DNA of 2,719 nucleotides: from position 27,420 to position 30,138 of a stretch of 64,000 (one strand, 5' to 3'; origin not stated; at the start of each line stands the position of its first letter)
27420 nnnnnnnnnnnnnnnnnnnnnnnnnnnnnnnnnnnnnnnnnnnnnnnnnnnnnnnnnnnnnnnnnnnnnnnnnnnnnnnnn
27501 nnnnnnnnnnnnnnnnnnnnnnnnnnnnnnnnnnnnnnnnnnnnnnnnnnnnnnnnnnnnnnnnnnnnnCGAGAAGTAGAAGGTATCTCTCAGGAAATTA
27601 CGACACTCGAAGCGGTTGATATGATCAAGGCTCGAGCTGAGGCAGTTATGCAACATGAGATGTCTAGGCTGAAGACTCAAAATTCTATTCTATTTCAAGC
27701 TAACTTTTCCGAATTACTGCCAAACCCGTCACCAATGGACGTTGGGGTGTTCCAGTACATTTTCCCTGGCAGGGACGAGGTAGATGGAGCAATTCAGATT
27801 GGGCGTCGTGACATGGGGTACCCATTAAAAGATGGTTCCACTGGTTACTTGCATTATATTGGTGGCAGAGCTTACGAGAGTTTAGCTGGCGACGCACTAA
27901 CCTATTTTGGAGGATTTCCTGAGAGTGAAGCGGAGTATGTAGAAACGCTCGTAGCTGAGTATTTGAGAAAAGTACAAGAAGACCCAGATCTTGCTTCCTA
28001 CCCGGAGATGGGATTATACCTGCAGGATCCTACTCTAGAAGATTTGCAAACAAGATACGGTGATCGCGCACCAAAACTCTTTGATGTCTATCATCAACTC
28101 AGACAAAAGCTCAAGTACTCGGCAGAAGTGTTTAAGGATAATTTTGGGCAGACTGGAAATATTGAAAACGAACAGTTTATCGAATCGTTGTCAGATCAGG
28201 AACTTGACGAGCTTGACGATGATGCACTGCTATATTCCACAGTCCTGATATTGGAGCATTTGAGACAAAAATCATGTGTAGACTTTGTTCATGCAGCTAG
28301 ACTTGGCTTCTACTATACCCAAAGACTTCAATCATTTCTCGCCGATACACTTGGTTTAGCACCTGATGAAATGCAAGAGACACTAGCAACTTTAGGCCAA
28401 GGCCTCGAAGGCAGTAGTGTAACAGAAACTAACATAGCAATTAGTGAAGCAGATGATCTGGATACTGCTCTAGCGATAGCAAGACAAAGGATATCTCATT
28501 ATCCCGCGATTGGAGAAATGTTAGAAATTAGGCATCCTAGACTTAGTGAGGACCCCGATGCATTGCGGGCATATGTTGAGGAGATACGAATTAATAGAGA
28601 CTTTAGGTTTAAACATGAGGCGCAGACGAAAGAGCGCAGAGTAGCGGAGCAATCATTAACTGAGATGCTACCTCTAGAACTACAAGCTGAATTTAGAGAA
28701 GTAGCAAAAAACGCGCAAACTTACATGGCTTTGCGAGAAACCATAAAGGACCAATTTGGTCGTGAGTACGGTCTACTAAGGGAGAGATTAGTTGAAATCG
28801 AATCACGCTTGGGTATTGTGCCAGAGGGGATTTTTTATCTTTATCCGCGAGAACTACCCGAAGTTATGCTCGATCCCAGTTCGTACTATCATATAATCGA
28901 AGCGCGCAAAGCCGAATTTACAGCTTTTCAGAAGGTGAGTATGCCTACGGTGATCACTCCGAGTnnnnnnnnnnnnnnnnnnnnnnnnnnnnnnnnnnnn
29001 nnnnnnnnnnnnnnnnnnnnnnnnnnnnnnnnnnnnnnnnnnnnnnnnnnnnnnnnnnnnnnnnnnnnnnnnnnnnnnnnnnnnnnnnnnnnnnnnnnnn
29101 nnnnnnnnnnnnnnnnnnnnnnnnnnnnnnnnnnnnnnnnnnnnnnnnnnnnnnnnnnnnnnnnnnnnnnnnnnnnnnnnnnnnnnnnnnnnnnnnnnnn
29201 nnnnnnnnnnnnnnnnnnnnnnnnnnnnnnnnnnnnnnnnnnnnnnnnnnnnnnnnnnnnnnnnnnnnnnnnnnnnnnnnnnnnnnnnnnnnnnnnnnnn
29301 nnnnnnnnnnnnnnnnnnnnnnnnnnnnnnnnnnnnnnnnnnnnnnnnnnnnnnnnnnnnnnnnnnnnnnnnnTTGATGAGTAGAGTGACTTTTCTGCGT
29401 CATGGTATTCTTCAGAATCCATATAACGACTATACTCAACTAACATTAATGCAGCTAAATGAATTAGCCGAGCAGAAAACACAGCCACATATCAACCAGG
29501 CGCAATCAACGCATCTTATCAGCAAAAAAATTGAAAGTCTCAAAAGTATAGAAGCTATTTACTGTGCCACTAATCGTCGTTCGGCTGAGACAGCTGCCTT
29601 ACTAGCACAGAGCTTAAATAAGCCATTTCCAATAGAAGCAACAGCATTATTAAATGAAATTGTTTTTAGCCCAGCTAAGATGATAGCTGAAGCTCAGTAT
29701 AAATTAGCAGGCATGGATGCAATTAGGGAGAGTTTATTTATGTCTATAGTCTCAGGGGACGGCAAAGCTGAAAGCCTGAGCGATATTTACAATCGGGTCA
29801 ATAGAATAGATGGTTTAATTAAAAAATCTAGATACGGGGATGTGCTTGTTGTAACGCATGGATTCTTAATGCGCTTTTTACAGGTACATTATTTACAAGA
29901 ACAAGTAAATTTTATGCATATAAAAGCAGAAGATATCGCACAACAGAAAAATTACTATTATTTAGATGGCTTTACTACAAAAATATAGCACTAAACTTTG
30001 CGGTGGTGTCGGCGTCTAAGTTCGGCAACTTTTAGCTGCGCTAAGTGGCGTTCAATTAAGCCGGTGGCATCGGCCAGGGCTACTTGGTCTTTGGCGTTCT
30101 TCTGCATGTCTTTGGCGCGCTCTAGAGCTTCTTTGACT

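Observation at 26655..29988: Rifampin-phosphotransferase-architecture PEP-utiliser paired with an overlapping histidine phosphatase, downstream of the TrpR-like regulator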

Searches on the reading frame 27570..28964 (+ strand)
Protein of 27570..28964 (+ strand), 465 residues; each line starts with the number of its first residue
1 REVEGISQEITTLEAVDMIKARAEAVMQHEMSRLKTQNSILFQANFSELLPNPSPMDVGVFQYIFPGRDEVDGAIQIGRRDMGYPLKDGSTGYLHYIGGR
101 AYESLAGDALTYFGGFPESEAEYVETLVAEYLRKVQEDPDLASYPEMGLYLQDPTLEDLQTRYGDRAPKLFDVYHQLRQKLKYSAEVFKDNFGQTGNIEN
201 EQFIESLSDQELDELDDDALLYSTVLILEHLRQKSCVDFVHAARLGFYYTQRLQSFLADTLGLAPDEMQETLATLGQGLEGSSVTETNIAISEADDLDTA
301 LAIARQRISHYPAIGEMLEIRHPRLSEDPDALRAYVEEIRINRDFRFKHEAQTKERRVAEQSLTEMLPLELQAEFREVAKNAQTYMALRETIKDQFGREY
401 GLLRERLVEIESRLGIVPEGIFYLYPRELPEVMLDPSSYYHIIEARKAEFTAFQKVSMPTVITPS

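Call 55: search_protein_families(library=ncbifam, proteins=[window:27570-28964:+], max_evalue=10)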
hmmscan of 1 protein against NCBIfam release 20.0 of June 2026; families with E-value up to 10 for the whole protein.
window:27570-28964:+ (465 aa): 8 families
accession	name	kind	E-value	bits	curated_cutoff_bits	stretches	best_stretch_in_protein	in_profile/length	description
NF004877.0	PRK06241.1-2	subfamily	5.5e-05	21.6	866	1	348-463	627-747/869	phosphoenolpyruvate synthase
NF041857.1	RIF_Ptrans_rph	equivalog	0.00085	17.8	999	1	319-463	586-743/864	rifamycin-inactivating phosphotransferase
NF004879.0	PRK06241.1-4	equivalog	0.0087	14.2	976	1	402-463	686-747/868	phosphoenolpyruvate synthase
NF004878.0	PRK06241.1-3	subfamily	0.026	12.6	945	1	319-463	610-768/891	phosphoenolpyruvate synthase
NF000470.1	D_ala_D_lac_VanM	exception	0.042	13.1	760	1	290-384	183-277/343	D-alanine--(R)-lactate ligase VanM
TIGR00695.1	uxuA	equivalog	0.047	12.8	199.55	1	2-93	41-126/394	mannonate dehydratase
NF004880.0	PRK06241.2-1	equivalog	0.1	10.5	972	1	405-462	661-716/837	phosphoenolpyruvate synthase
NF003009.0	PRK03826.1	equivalog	0.21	11.2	122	1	356-393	97-134/197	5'-deoxynucleotidase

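Call 59: search_protein_families(library=pfam, proteins=[window:27570-28964:+], max_evalue=0.01)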
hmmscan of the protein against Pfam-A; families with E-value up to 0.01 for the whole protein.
window:27570-28964:+ (465 aa): 0 families

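Call 82: search_protein_representatives(protein=window:27570-28964:+)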
Query: 465 residues. Proteins with E-value up to 0.001 (for the whole library): 172; up to 1e-10: 95; up to 1e-30: 46. The best 150 are listed.
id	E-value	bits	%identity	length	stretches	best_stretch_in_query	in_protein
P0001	0.0e+00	1022.4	100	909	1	1-465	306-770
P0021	7.1e-122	424.0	47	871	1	3-462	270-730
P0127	7.0e-113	394.3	45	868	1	9-462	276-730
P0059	1.6e-107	376.7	41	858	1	5-463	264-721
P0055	3.3e-107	375.6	43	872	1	19-463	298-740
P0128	4.3e-102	358.8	41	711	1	11-462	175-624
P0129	6.4e-102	358.2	42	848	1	3-463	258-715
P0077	2.8e-97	342.9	46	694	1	11-417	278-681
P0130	1.4e-94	334.0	41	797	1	19-462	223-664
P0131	6.4e-94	331.9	41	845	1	19-463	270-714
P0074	1.0e-87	311.4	38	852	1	11-462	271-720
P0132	1.3e-87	311.0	37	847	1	14-463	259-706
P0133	1.7e-87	310.6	38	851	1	15-462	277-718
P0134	1.6e-86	307.5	43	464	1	11-377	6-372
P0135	1.3e-85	304.5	37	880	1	8-463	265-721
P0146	1.5e-44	169.2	34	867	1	29-450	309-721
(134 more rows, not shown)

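Call 86: find_homologous_proteins(query=P0146, max_evalue=1e-20)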
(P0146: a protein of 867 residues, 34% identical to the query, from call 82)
Query P0146 (867 aa): 1353 proteins with E <= 1e-20 among 8000 candidates; the best 120 are listed.
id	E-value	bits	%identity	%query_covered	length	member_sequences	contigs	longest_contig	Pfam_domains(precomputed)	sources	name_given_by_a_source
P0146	0.0e+0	1905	100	100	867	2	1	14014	PF00391.30,PF01326.25,PF27448.1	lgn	-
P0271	0.0e+0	1670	87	100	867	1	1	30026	PF00391.30,PF01326.25,PF27448.1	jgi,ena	-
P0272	0.0e+0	1293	69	99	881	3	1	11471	PF00391.30,PF01326.25,PF27448.1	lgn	-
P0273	0.0e+0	1286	69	99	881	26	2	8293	PF00391.30,PF01326.25,PF27448.1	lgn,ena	-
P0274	0.0e+0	1239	66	99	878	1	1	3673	PF00391.30,PF01326.25,PF27448.1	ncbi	-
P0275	0.0e+0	1117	60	100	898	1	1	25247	PF00391.30,PF01326.25,PF27448.1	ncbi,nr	ncbi:MAG: hypothetical protein HY347_01825 [candidate division NC10 bacterium]|nr:hypothetical prote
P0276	0.0e+0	1105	60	100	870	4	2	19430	PF00391.30,PF01326.25,PF27448.1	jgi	-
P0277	0.0e+0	1097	58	98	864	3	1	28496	PF00391.30,PF01326.25,PF27448.1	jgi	-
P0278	0.0e+0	1091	60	99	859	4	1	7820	PF00391.30,PF01326.25,PF27448.1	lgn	-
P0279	0.0e+0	1075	60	99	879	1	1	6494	PF00391.30,PF01326.25,PF27448.1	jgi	jgi:pyruvate,water dikinase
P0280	0.0e+0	1069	59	99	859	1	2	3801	PF00391.30,PF01326.25,PF27448.1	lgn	-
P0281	2.5e-290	983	54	100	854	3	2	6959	PF00391.30,PF01326.25,PF27448.1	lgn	-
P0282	5.1e-290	982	55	100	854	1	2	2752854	PF00391.30,PF01326.25,PF27448.1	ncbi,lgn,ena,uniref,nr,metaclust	ncbi:MAG: hypothetical protein F9K13_09635 [Candidatus Methylomirabilis oxygeniifera]|uniref:Phospho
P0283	8.2e-290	982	55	99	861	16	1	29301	PF00391.30,PF01326.25,PF27448.1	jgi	-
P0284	2.3e-289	980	55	99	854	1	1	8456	PF00391.30,PF01326.25,PF27448.1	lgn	-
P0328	6.6e-186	638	41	99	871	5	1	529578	PF00391.30,PF01326.25,PF27448.1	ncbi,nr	ncbi:pyruvate,water dikinase [Rhodoblastus acidophilus]|nr:pyruvate,water dikinase [Rhodoblastus aci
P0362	6.5e-101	357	33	98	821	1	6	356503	PF00391.30,PF01326.25,PF27448.1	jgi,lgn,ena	jgi:pyruvate,water dikinase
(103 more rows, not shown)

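Call 87: find_encoding_contigs(protein=P0282, flank=5000, max_places=1)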
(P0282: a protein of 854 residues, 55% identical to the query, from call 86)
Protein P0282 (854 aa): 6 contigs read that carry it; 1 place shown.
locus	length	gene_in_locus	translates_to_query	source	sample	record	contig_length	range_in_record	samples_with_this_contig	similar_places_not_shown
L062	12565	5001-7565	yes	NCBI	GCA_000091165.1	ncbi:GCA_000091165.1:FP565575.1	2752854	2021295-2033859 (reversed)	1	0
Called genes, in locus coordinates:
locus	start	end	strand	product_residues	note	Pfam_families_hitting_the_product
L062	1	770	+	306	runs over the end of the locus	PF01136:Peptidase_U32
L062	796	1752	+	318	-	PF01136:Peptidase_U32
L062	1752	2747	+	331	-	PF01136:Peptidase_U32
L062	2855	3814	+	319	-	PF12974:Phosphonate-bd (weak), PF09084:NMT1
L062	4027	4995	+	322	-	PF01136:Peptidase_U32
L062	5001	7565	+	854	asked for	PF01326:PPDK_N, PF27448:Rph_4th, PF00391:PEP-utilizers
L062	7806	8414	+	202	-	-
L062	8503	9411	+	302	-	PF01370:Epimerase, PF16363:GDP_Man_Dehyd (faint), PF08338:DUF1731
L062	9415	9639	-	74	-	-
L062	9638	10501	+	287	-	PF01370:Epimerase, PF13460:NAD_binding_10 (weak)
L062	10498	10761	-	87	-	PF01863:YgjP-like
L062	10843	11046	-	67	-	-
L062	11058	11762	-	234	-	-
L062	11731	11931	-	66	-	-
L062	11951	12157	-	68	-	-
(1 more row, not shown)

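Call 88: find_encoding_contigs(protein=P0328, flank=5000, max_places=1)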
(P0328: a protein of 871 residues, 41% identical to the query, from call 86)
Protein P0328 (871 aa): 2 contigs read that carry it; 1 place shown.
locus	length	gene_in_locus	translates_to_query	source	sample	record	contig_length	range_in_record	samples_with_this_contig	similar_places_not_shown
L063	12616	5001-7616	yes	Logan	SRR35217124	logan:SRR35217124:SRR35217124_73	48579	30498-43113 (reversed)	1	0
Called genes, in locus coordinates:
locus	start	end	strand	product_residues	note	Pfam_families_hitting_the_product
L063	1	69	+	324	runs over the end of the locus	PF00126:HTH_1, PF03466:LysR_substrate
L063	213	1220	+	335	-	PF01136:Peptidase_U32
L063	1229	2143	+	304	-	PF01136:Peptidase_U32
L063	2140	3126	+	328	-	PF01136:Peptidase_U32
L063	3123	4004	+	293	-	PF09084:NMT1, PF12974:Phosphonate-bd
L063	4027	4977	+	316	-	PF01136:Peptidase_U32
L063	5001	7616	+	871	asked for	PF01326:PPDK_N, PF27448:Rph_4th, PF00391:PEP-utilizers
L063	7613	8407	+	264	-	PF00106:adh_short, PF13561:adh_short_C2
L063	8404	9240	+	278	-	PF01557:FAA_hydrolase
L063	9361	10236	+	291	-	PF12728:HTH_17, PF12727:PBP_like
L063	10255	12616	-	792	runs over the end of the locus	PF06934:CTI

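Call 89: find_encoding_contigs(protein=P0362, flank=5000, max_places=1)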
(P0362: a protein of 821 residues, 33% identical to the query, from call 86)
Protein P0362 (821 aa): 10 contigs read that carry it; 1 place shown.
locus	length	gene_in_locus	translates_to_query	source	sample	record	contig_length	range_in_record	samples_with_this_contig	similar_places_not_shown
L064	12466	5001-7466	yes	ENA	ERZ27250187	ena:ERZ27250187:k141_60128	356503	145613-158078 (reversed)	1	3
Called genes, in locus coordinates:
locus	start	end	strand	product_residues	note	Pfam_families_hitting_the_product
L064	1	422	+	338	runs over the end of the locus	PF07608:DUF1571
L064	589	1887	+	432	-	PF00202:Aminotran_3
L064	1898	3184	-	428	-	-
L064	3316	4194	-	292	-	PF13740:ACT_6, PF00551:Formyl_trans_N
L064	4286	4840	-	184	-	PF10936:DUF2617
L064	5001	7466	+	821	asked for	PF01326:PPDK_N, PF27448:Rph_4th (weak), PF00391:PEP-utilizers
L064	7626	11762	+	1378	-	PF10101:DUF2339, PF13163:DUF3999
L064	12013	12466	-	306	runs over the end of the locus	PF02424:ApbE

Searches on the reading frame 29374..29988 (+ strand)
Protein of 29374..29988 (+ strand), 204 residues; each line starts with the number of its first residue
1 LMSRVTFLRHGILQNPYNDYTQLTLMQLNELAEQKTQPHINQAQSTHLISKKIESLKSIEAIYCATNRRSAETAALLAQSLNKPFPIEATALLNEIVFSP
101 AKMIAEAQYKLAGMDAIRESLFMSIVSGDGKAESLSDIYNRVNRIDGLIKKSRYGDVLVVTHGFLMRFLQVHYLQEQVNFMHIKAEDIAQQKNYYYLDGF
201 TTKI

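Call 3: search_protein_families(library=pfam, proteins=[window:29374-29988:+], max_evalue=0.1)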
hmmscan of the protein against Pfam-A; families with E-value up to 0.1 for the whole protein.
window:29374-29988:+ (204 aa): 1 family
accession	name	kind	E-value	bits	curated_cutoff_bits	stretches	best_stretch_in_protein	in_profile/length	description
PF00300.27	His_Phos_1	-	2.7e-12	47.2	21.7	1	53-181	40-166/194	Histidine phosphatase superfamily (branch 1)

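Call 4: search_protein_families(library=ncbifam, proteins=[window:29374-29988:+], max_evalue=0.1)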
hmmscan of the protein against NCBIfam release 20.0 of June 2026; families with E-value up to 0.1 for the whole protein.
window:29374-29988:+ (204 aa): 5 families
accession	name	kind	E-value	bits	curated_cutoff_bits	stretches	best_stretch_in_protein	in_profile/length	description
TIGR03162.1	ribazole_cobC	equivalog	1.6e-11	43.9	162.9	1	44-181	30-163/176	alpha-ribazole phosphatase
NF005567.0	PRK07238.1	equivalog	2.9e-05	23.5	326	1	46-180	212-344/378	bifunctional RNase H/acid phosphatase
NF045917.1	PhserinePhPspA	equivalog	8.7e-05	22.3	350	1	44-176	34-164/211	phosphoserine phosphatase PspA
NF011580.0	PRK15004.1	equivalog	0.00035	20.6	250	1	36-174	28-161/203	adenosylcobalamin/alpha-ribazole phosphatase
TIGR01806.1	CM_mono2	equivalog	0.057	13.6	74.15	0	26-72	42-88/114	gamma subclass chorismate mutase AroQ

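Call 27: search_solved_structures(query=window:29377-29985:+, max_evalue=0.01, show_alignments=2)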
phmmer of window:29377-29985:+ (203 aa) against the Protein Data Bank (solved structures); distinct sequences matched with E-value up to 0.01: 0.

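Call 48: list_cluster_members(proteins=[P0001, window:29377-29985:+, window:26293-26592:+])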
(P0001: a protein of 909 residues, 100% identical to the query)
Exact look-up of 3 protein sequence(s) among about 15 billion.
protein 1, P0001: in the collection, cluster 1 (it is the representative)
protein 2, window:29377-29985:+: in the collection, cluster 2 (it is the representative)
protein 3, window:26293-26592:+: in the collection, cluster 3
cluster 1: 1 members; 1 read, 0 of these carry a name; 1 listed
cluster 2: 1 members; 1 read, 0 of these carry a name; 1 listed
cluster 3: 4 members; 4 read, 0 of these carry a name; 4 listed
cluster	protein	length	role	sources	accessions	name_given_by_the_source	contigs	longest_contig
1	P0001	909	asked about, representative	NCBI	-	-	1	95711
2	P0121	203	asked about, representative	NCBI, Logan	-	-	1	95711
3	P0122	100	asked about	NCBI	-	-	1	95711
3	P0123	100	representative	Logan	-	-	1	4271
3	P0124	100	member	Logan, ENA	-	-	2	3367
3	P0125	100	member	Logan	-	-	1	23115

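Call 51: find_homologous_proteins(query=window:29377-29985:+, max_evalue=0.001)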
Query window:29377-29985:+ (203 aa): 2 proteins with E <= 0.001 among 183 candidates.
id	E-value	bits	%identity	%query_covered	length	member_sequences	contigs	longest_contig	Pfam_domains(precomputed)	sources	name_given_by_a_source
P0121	8.2e-127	438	100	100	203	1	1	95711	PF00300.28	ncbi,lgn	-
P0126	1.2e-29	122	35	97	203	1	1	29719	PF00300.28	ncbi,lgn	-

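Call 79: search_protein_families(library=padloc, proteins=[window:29377-29985:+], max_evalue=0.01)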
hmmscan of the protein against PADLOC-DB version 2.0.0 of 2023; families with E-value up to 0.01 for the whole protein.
window:29377-29985:+ (203 aa): 0 families
